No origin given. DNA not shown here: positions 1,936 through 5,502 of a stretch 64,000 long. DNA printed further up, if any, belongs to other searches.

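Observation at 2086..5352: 1096-aa fusion of a NuoG-type N-terminal Fe-S domain, a partial HdrA FAD fragment and a complete HdrA module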

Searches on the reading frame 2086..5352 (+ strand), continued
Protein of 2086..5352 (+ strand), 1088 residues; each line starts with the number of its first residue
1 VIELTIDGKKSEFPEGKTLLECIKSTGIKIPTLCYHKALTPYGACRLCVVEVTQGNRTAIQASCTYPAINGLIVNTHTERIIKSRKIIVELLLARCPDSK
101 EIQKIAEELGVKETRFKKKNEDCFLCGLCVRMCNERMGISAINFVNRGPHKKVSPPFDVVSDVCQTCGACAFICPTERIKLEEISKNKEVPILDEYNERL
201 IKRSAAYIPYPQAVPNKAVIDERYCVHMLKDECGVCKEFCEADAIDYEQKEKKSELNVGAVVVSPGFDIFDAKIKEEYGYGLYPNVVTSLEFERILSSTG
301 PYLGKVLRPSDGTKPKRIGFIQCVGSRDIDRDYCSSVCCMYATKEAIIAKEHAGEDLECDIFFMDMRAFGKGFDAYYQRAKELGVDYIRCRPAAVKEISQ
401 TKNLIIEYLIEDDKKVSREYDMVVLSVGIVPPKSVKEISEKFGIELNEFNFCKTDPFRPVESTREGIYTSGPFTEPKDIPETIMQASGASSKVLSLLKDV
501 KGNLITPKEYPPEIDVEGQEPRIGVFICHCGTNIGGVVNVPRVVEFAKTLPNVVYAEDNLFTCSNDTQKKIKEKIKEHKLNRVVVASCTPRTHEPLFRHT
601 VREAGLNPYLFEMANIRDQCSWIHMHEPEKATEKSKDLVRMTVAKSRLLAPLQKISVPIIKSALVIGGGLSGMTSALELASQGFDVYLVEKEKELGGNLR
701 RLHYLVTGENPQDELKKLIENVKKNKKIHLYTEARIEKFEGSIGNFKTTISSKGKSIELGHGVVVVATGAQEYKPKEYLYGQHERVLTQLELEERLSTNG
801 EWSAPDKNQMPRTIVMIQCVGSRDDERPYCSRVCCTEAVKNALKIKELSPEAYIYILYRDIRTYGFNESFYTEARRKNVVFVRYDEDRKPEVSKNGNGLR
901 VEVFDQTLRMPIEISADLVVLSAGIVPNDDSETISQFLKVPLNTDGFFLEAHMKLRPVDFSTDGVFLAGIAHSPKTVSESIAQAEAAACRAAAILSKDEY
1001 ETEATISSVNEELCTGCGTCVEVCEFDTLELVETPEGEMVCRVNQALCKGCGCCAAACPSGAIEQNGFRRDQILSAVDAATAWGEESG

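Call 12: find_homologous_proteins(query=window:2086-5352:+, max_evalue=1e-10)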
Query window:2086-5352:+ (1088 aa): 8000 proteins with E <= 1e-10 among 8000 candidates; the best 120 are listed.
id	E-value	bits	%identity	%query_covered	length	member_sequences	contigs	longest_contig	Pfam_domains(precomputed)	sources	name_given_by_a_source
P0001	0.0e+0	2342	93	100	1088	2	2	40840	PF14697.12,PF13450.13,PF07992.21,PF03486.21,PF13484.12,PF12838.13,PF12831.14,PF01266.31,PF13510.12,PF00890.31,PF00037.33,PF13738.13,PF25160.2,PF13187.12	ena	-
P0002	0.0e+0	2322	92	100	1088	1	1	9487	PF14697.12,PF01266.31,PF13510.12,PF13450.13,PF00890.31,PF07992.21,PF00037.33,PF13738.13,PF13484.12,PF12838.13,PF12831.14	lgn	-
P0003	0.0e+0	2314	92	100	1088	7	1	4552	PF14697.12,PF13450.13,PF07992.21,PF13484.12,PF12838.13,PF12831.14,PF01266.31,PF13510.12,PF00890.31,PF00037.33,PF13738.13,PF25160.2,PF13187.12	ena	-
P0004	0.0e+0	2308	91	100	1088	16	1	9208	PF14697.12,PF13450.13,PF07992.21,PF13484.12,PF12838.13,PF12831.14,PF01266.31,PF13510.12,PF00890.31,PF00037.33,PF13738.13,PF25160.2,PF13187.12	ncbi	-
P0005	0.0e+0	2305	91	100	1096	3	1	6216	PF14697.12,PF13450.13,PF07992.21,PF13484.12,PF12838.13,PF12831.14,PF01266.31,PF13510.12,PF00890.31,PF00037.33,PF13738.13,PF25160.2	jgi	jgi:heterodisulfide reductase subunit A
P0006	0.0e+0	2267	89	100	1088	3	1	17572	PF14697.12,PF13450.13,PF07992.21,PF13484.12,PF12838.13,PF01266.31,PF13510.12,PF00890.31,PF00037.33,PF13738.13,PF25160.2,PF13187.12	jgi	jgi:heterodisulfide reductase subunit A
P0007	0.0e+0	2230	88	100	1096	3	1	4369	PF14697.12,PF01266.31,PF13510.12,PF13450.13,PF00890.31,PF07992.21,PF00037.33,PF13738.13,PF13484.12,PF12838.13,PF25160.2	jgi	jgi:heterodisulfide reductase subunit A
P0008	0.0e+0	2221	87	100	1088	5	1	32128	PF14697.12,PF13450.13,PF07992.21,PF13484.12,PF12838.13,PF12831.14,PF01266.31,PF13510.12,PF00890.31,PF00037.33,PF13738.13,PF25160.2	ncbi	-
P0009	0.0e+0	2199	86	100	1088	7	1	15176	PF14697.12,PF01266.31,PF13510.12,PF13450.13,PF00890.31,PF07992.21,PF00037.33,PF13738.13,PF13484.12,PF12838.13,PF12831.14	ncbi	-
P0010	0.0e+0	2149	85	99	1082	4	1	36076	PF14697.12,PF13450.13,PF07992.21,PF03486.21,PF13484.12,PF12838.13,PF12831.14,PF01266.31,PF13510.12,PF00890.31,PF00037.33,PF13738.13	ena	-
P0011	0.0e+0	2145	86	99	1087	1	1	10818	PF14697.12,PF13450.13,PF00111.33,PF07992.21,PF03486.21,PF13484.12,PF12838.13,PF12831.14,PF01266.31,PF13510.12,PF00890.31,PF13738.13,PF13237.12,PF13187.12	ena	-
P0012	0.0e+0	2131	84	100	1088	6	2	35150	PF14697.12,PF13450.13,PF07992.21,PF03486.21,PF13484.12,PF12838.13,PF12831.14,PF01266.31,PF13510.12,PF00890.31,PF00037.33,PF13738.13,PF25160.2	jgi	jgi:heterodisulfide reductase subunit A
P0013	0.0e+0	2112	83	99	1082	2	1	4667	PF14697.12,PF13450.13,PF07992.21,PF13484.12,PF12838.13,PF12831.14,PF01266.31,PF13510.12,PF00890.31,PF00037.33,PF13738.13,PF25160.2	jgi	-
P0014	0.0e+0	2030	80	99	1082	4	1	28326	PF14697.12,PF13450.13,PF07992.21,PF13484.12,PF12838.13,PF12831.14,PF01266.31,PF13510.12,PF00890.31,PF00037.33,PF13738.13,PF25160.2,PF13187.12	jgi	jgi:heterodisulfide reductase subunit A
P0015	0.0e+0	2029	81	99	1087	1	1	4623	PF14697.12,PF13450.13,PF00111.33,PF07992.21,PF12838.13,PF12831.14,PF01266.31,PF13510.12,PF00890.31,PF00037.33,PF13738.13,PF25160.2,PF13187.12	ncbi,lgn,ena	-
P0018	0.0e+0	2016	80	100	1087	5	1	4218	PF14697.12,PF01266.31,PF13510.12,PF13450.13,PF00890.31,PF07992.21,PF00037.33,PF13738.13,PF12838.13,PF25160.2,PF12831.14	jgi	-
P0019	0.0e+0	2015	80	99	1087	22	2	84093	PF14697.12,PF01266.31,PF13510.12,PF13450.13,PF00890.31,PF00111.33,PF07992.21,PF00037.33,PF13738.13,PF12838.13,PF12831.14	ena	-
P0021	0.0e+0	2012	79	99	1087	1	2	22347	PF14697.12,PF13450.13,PF07992.21,PF12838.13,PF12831.14,PF01266.31,PF13510.12,PF00890.31,PF00037.33,PF13738.13,PF25160.2,PF13187.12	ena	-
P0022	0.0e+0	2010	79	99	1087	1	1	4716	PF14697.12,PF13450.13,PF07992.21,PF12838.13,PF12831.14,PF01266.31,PF13510.12,PF00890.31,PF00037.33,PF13738.13,PF25160.2,PF13187.12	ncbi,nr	ncbi:MAG: FAD-dependent oxidoreductase [Candidatus Aminicenantes bacterium]|nr:FAD-dependent oxidore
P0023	0.0e+0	2002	79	99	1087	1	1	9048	PF14697.12,PF01266.31,PF13510.12,PF13450.13,PF00890.31,PF07992.21,PF00037.33,PF13738.13,PF12838.13,PF25160.2,PF12831.14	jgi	-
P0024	0.0e+0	1999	78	100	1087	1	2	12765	PF14697.12,PF01266.31,PF13510.12,PF13450.13,PF00890.31,PF07992.21,PF00037.33,PF13738.13,PF12838.13,PF25160.2,PF12831.14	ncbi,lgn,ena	ncbi:MAG: FAD-dependent oxidoreductase [Candidatus Aminicenantaceae bacterium]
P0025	0.0e+0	1998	79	99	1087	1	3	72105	PF14697.12,PF01266.31,PF13510.12,PF13450.13,PF00890.31,PF07992.21,PF00037.33,PF13738.13,PF12838.13,PF25160.2,PF12831.14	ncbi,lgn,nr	ncbi:MAG: FAD-dependent oxidoreductase [Candidatus Aminicenantes bacterium]|nr:FAD-dependent oxidore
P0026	0.0e+0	1997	79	99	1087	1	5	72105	PF14697.12,PF01266.31,PF13510.12,PF13450.13,PF00890.31,PF07992.21,PF00037.33,PF13738.13,PF12838.13,PF25160.2,PF12831.14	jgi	-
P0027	0.0e+0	1995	79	99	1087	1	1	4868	PF14697.12,PF13450.13,PF07992.21,PF03486.21,PF12838.13,PF12831.14,PF01266.31,PF13510.12,PF00890.31,PF00037.33,PF13738.13,PF25160.2,PF13187.12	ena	-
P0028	0.0e+0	1992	79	99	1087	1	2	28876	PF14697.12,PF13450.13,PF07992.21,PF03486.21,PF12838.13,PF12831.14,PF01266.31,PF13510.12,PF00890.31,PF00037.33,PF13738.13,PF25160.2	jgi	jgi:heterodisulfide reductase subunit A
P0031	0.0e+0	1988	79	99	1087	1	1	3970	PF14697.12,PF13450.13,PF07992.21,PF03486.21,PF12838.13,PF12831.14,PF01266.31,PF13510.12,PF00890.31,PF00037.33,PF13738.13,PF25160.2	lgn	-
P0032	0.0e+0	1983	79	99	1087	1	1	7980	PF14697.12,PF13450.13,PF07992.21,PF12838.13,PF12831.14,PF01266.31,PF13510.12,PF00890.31,PF00037.33,PF13738.13,PF25160.2,PF13187.12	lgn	-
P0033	0.0e+0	1983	79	99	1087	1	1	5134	PF14697.12,PF13450.13,PF07992.21,PF03486.21,PF12838.13,PF12831.14,PF01266.31,PF13510.12,PF00890.31,PF00037.33,PF13738.13,PF25160.2,PF13187.12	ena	-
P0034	0.0e+0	1982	79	99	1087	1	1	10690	PF14697.12,PF13450.13,PF07992.21,PF00070.34,PF03486.21,PF12838.13,PF12831.14,PF01266.31,PF13510.12,PF00890.31,PF00037.33,PF13738.13,PF25160.2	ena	-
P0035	0.0e+0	1982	79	99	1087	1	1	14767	PF14697.12,PF13450.13,PF07992.21,PF03486.21,PF12838.13,PF12831.14,PF01266.31,PF13510.12,PF00890.31,PF00037.33,PF13738.13,PF25160.2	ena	-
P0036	0.0e+0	1981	79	99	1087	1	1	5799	PF14697.12,PF13450.13,PF07992.21,PF03486.21,PF12838.13,PF12831.14,PF01266.31,PF13510.12,PF00890.31,PF00037.33,PF13738.13,PF25160.2,PF13187.12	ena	-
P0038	0.0e+0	1979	79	99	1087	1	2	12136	PF14697.12,PF13450.13,PF07992.21,PF13484.12,PF12838.13,PF12831.14,PF01266.31,PF13510.12,PF00890.31,PF00037.33,PF13738.13,PF25160.2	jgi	jgi:heterodisulfide reductase subunit A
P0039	0.0e+0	1979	78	99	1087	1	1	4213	PF14697.12,PF13450.13,PF07992.21,PF03486.21,PF12838.13,PF12831.14,PF01266.31,PF13510.12,PF00890.31,PF00037.33,PF13738.13,PF25160.2,PF13187.12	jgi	-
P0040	0.0e+0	1975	78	99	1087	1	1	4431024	PF14697.12,PF01266.31,PF13510.12,PF13450.13,PF00890.31,PF07992.21,PF00037.33,PF13738.13,PF12838.13,PF25160.2,PF13187.12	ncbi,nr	ncbi:MAG: FAD-dependent oxidoreductase [Candidatus Aminicenantes bacterium]|nr:MAG: FAD-dependent ox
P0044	0.0e+0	1964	77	99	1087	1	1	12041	PF14697.12,PF13450.13,PF07992.21,PF12838.13,PF12831.14,PF01266.31,PF13510.12,PF00890.31,PF00037.33,PF13738.13,PF25160.2,PF13187.12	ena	-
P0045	0.0e+0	1962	77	99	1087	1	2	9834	PF14697.12,PF13450.13,PF07992.21,PF00070.34,PF03486.21,PF12838.13,PF12831.14,PF01266.31,PF13510.12,PF00890.31,PF00037.33,PF13738.13,PF25160.2,PF13237.12,PF13187.12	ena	-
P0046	0.0e+0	1960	77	99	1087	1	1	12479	PF14697.12,PF13450.13,PF07992.21,PF00070.34,PF03486.21,PF12838.13,PF12831.14,PF01266.31,PF13510.12,PF00890.31,PF00037.33,PF13738.13,PF25160.2,PF13237.12,PF13187.12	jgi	-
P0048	0.0e+0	1959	78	99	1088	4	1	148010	PF14697.12,PF13450.13,PF07992.21,PF12838.13,PF12831.14,PF01266.31,PF13510.12,PF00890.31,PF00037.33,PF13738.13,PF25160.2,PF13187.12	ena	-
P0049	0.0e+0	1958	77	99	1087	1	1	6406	PF14697.12,PF13450.13,PF07992.21,PF12837.13,PF00070.34,PF03486.21,PF13484.12,PF12838.13,PF12831.14,PF01266.31,PF13510.12,PF00890.31,PF00037.33,PF13738.13,PF25160.2,PF13237.12,PF13187.12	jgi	-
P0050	0.0e+0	1958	78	99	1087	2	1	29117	PF14697.12,PF13450.13,PF07992.21,PF03486.21,PF12838.13,PF12831.14,PF01266.31,PF13510.12,PF00890.31,PF00037.33,PF13738.13,PF13237.12,PF13187.12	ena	-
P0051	0.0e+0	1958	77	99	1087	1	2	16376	PF14697.12,PF13450.13,PF07992.21,PF00070.34,PF03486.21,PF12838.13,PF12831.14,PF01266.31,PF13510.12,PF00890.31,PF00037.33,PF13738.13,PF25160.2,PF13237.12,PF13187.12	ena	-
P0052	0.0e+0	1958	78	99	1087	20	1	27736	PF14697.12,PF13450.13,PF07992.21,PF03486.21,PF12838.13,PF12831.14,PF01266.31,PF13510.12,PF00890.31,PF00037.33,PF13738.13,PF25160.2,PF13237.12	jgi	-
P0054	0.0e+0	1956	77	99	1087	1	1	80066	PF14697.12,PF13450.13,PF07992.21,PF03486.21,PF12838.13,PF12831.14,PF01266.31,PF13510.12,PF00890.31,PF00037.33,PF13738.13,PF25160.2,PF13187.12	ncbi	-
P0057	0.0e+0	1952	77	99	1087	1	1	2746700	PF14697.12,PF13450.13,PF07992.21,PF03486.21,PF12838.13,PF12831.14,PF01266.31,PF13510.12,PF00890.31,PF00037.33,PF13738.13,PF25160.2,PF13187.12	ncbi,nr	ncbi:MAG: FAD-dependent oxidoreductase [Candidatus Aminicenantes bacterium]|nr:MAG: FAD-dependent ox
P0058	0.0e+0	1951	77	99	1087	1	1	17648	PF14697.12,PF13450.13,PF07992.21,PF12838.13,PF12831.14,PF01266.31,PF13510.12,PF00890.31,PF00037.33,PF13738.13,PF25160.2,PF13187.12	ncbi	-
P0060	0.0e+0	1946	77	99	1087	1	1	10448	PF14697.12,PF13450.13,PF07992.21,PF12838.13,PF12831.14,PF01266.31,PF13510.12,PF00890.31,PF00037.33,PF13738.13,PF25160.2,PF13187.12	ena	-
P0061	0.0e+0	1946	77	99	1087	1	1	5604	PF14697.12,PF13510.12,PF13450.13,PF00890.31,PF07992.21,PF00037.33,PF13738.13,PF12838.13,PF25160.2,PF13187.12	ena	-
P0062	0.0e+0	1942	77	99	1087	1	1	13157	PF14697.12,PF13450.13,PF07992.21,PF03486.21,PF12838.13,PF12831.14,PF01266.31,PF13510.12,PF00890.31,PF00037.33,PF13738.13,PF25160.2,PF13187.12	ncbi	-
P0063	0.0e+0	1938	76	99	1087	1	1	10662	PF14697.12,PF13450.13,PF07992.21,PF03486.21,PF12838.13,PF12831.14,PF01266.31,PF13510.12,PF00890.31,PF00037.33,PF13738.13,PF25160.2,PF13187.12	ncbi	-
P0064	0.0e+0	1936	76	99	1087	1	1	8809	PF14697.12,PF13450.13,PF07992.21,PF03486.21,PF12838.13,PF12831.14,PF01266.31,PF13510.12,PF00890.31,PF00037.33,PF13738.13,PF25160.2,PF13187.12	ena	-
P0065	0.0e+0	1934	77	99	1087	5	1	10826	PF14697.12,PF01266.31,PF13510.12,PF13450.13,PF00890.31,PF07992.21,PF00037.33,PF13738.13,PF12838.13,PF25160.2,PF12831.14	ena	-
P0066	0.0e+0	1933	76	99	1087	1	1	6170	PF14697.12,PF13450.13,PF07992.21,PF03486.21,PF12838.13,PF12831.14,PF01266.31,PF13510.12,PF00890.31,PF00037.33,PF13738.13,PF25160.2,PF13187.12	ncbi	-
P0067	0.0e+0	1933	76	99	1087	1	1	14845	PF14697.12,PF13450.13,PF07992.21,PF03486.21,PF12838.13,PF12831.14,PF01266.31,PF13510.12,PF00890.31,PF00037.33,PF13738.13,PF25160.2,PF13187.12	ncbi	-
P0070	0.0e+0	1926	75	99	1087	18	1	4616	PF14697.12,PF13450.13,PF07992.21,PF03486.21,PF12838.13,PF01266.31,PF13510.12,PF00890.31,PF00037.33,PF13738.13,PF25160.2,PF13187.12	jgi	jgi:heterodisulfide reductase subunit A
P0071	0.0e+0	1923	76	99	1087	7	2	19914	PF14697.12,PF01266.31,PF13510.12,PF13450.13,PF00890.31,PF07992.21,PF00037.33,PF13738.13,PF12838.13,PF25160.2,PF12831.14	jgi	jgi:heterodisulfide reductase subunit A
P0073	0.0e+0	1913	75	99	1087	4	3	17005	PF14697.12,PF13450.13,PF07992.21,PF12838.13,PF12831.14,PF01266.31,PF13510.12,PF00890.31,PF00037.33,PF13738.13,PF25160.2,PF13187.12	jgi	jgi:heterodisulfide reductase subunit A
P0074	0.0e+0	1912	76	100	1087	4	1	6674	PF14697.12,PF13450.13,PF07992.21,PF12838.13,PF12831.14,PF01266.31,PF13510.12,PF00890.31,PF00037.33,PF13738.13,PF25160.2,PF13187.12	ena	-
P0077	0.0e+0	1899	75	99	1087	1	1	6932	PF14697.12,PF13450.13,PF07992.21,PF03486.21,PF13484.12,PF12838.13,PF12831.14,PF01266.31,PF13510.12,PF00890.31,PF00037.33,PF13738.13,PF25160.2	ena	-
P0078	0.0e+0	1897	75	99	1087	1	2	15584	PF14697.12,PF13450.13,PF07992.21,PF03486.21,PF13484.12,PF12838.13,PF12831.14,PF01266.31,PF13510.12,PF00890.31,PF00037.33,PF13738.13,PF25160.2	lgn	-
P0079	0.0e+0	1896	75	99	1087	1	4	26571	PF14697.12,PF13450.13,PF07992.21,PF03486.21,PF13484.12,PF12838.13,PF12831.14,PF01266.31,PF13510.12,PF00890.31,PF00037.33,PF13738.13,PF25160.2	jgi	jgi:heterodisulfide reductase subunit A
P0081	0.0e+0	1892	74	100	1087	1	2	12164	PF14697.12,PF01266.31,PF13510.12,PF13450.13,PF00890.31,PF07992.21,PF00037.33,PF13738.13,PF03486.21,PF12838.13,PF12831.14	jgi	jgi:heterodisulfide reductase subunit A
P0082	0.0e+0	1888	74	100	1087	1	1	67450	PF14697.12,PF01266.31,PF13510.12,PF13450.13,PF00890.31,PF07992.21,PF00037.33,PF13738.13,PF12838.13,PF25160.2,PF12831.14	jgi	-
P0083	0.0e+0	1887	75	100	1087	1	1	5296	PF14697.12,PF13450.13,PF07992.21,PF12838.13,PF12831.14,PF01266.31,PF13510.12,PF00890.31,PF00037.33,PF13738.13,PF25160.2,PF13237.12,PF13187.12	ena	-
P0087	0.0e+0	1883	74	100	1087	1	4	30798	PF14697.12,PF01266.31,PF13510.12,PF13450.13,PF00890.31,PF07992.21,PF00037.33,PF13738.13,PF12838.13,PF12831.14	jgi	jgi:heterodisulfide reductase subunit A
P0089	0.0e+0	1875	74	99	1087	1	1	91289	PF14697.12,PF13450.13,PF07992.21,PF00070.34,PF12838.13,PF12831.14,PF01266.31,PF13510.12,PF00890.31,PF00037.33,PF13738.13,PF25160.2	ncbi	-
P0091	0.0e+0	1872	74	99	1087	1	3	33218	PF14697.12,PF13450.13,PF07992.21,PF12838.13,PF12831.14,PF01266.31,PF13510.12,PF00890.31,PF00037.33,PF13738.13,PF25160.2,PF13187.12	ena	-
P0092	0.0e+0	1871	73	100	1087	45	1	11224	PF14697.12,PF13510.12,PF13450.13,PF00890.31,PF07992.21,PF00037.33,PF13738.13,PF12838.13,PF25160.2,PF12831.14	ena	-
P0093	0.0e+0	1870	74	99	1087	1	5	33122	PF14697.12,PF13450.13,PF07992.21,PF12838.13,PF12831.14,PF01266.31,PF13510.12,PF00890.31,PF00037.33,PF13738.13,PF25160.2,PF13187.12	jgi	-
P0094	0.0e+0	1870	74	99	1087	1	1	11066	PF14697.12,PF13450.13,PF07992.21,PF12838.13,PF12831.14,PF01266.31,PF13510.12,PF00890.31,PF00037.33,PF13738.13,PF25160.2,PF13187.12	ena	-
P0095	0.0e+0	1868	73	100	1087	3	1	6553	PF14697.12,PF01266.31,PF13510.12,PF13450.13,PF00890.31,PF07992.21,PF00037.33,PF13738.13,PF12838.13,PF12831.14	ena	-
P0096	0.0e+0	1868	74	99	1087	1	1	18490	PF14697.12,PF13450.13,PF07992.21,PF12838.13,PF12831.14,PF01266.31,PF13510.12,PF00890.31,PF00037.33,PF13738.13,PF25160.2,PF13187.12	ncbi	-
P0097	0.0e+0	1865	74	99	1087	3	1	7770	PF14697.12,PF13450.13,PF07992.21,PF03486.21,PF12838.13,PF12831.14,PF01266.31,PF13510.12,PF00890.31,PF00037.33,PF13738.13,PF25160.2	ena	-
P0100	0.0e+0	1856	72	100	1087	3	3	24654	PF14697.12,PF01266.31,PF13510.12,PF13450.13,PF00890.31,PF07992.21,PF00037.33,PF13738.13,PF12838.13,PF13187.12,PF12831.14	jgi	jgi:heterodisulfide reductase subunit A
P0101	0.0e+0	1852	72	100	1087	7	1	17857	PF14697.12,PF13450.13,PF07992.21,PF03486.21,PF12838.13,PF12831.14,PF01266.31,PF13510.12,PF00890.31,PF00037.33,PF13738.13,PF25160.2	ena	-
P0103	0.0e+0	1851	73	99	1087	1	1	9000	PF14697.12,PF13450.13,PF07992.21,PF03486.21,PF12838.13,PF12831.14,PF01266.31,PF13510.12,PF00890.31,PF00037.33,PF13738.13,PF25160.2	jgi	jgi:heterodisulfide reductase subunit A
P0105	0.0e+0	1848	73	99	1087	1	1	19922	PF14697.12,PF01266.31,PF13510.12,PF13450.13,PF00890.31,PF07992.21,PF00037.33,PF13738.13,PF12838.13,PF25160.2,PF12831.14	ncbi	-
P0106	0.0e+0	1846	72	100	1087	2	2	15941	PF14697.12,PF13450.13,PF07992.21,PF12837.13,PF12838.13,PF12831.14,PF01266.31,PF13510.12,PF00890.31,PF00037.33,PF13738.13,PF25160.2,PF13237.12,PF13187.12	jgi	jgi:heterodisulfide reductase subunit A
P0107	0.0e+0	1846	72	99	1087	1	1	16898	PF14697.12,PF13450.13,PF07992.21,PF03486.21,PF12838.13,PF12831.14,PF01266.31,PF13510.12,PF00890.31,PF00037.33,PF13738.13,PF25160.2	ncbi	-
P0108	0.0e+0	1845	73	100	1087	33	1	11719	PF14697.12,PF13450.13,PF07992.21,PF12838.13,PF12831.14,PF01266.31,PF13510.12,PF00890.31,PF00037.33,PF13738.13,PF25160.2,PF13187.12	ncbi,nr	ncbi:MAG: FAD-dependent oxidoreductase [Acidobacteria bacterium]|nr:FAD-dependent oxidoreductase [Ac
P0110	0.0e+0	1842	73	98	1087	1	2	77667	PF14697.12,PF01266.31,PF13510.12,PF13450.13,PF00890.31,PF07992.21,PF00037.33,PF13738.13,PF12838.13,PF25160.2,PF12831.14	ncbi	-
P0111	0.0e+0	1840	72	99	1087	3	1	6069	PF14697.12,PF13450.13,PF07992.21,PF12838.13,PF12831.14,PF01266.31,PF13510.12,PF00890.31,PF00037.33,PF13738.13,PF25160.2,PF13187.12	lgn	-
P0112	0.0e+0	1838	73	99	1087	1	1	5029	PF14697.12,PF13450.13,PF07992.21,PF12838.13,PF12831.14,PF01266.31,PF13510.12,PF00890.31,PF00037.33,PF13738.13,PF25160.2,PF13187.12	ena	-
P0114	0.0e+0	1835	72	100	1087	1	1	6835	PF14697.12,PF13450.13,PF07992.21,PF12838.13,PF12831.14,PF01266.31,PF13510.12,PF00890.31,PF00037.33,PF13738.13,PF25160.2,PF13187.12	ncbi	-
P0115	0.0e+0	1832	71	99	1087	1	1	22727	PF14697.12,PF13450.13,PF07992.21,PF12838.13,PF12831.14,PF01266.31,PF13510.12,PF00890.31,PF00037.33,PF13738.13,PF25160.2,PF13187.12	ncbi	-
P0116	0.0e+0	1831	72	99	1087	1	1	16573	PF14697.12,PF13450.13,PF07992.21,PF12837.13,PF12838.13,PF12831.14,PF01266.31,PF13510.12,PF00890.31,PF00037.33,PF13738.13,PF25160.2,PF13187.12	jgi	jgi:heterodisulfide reductase subunit A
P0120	0.0e+0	1829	72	100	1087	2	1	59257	PF14697.12,PF13450.13,PF07992.21,PF12838.13,PF01266.31,PF13510.12,PF00890.31,PF00037.33,PF13738.13,PF25160.2,PF13237.12,PF13187.12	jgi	-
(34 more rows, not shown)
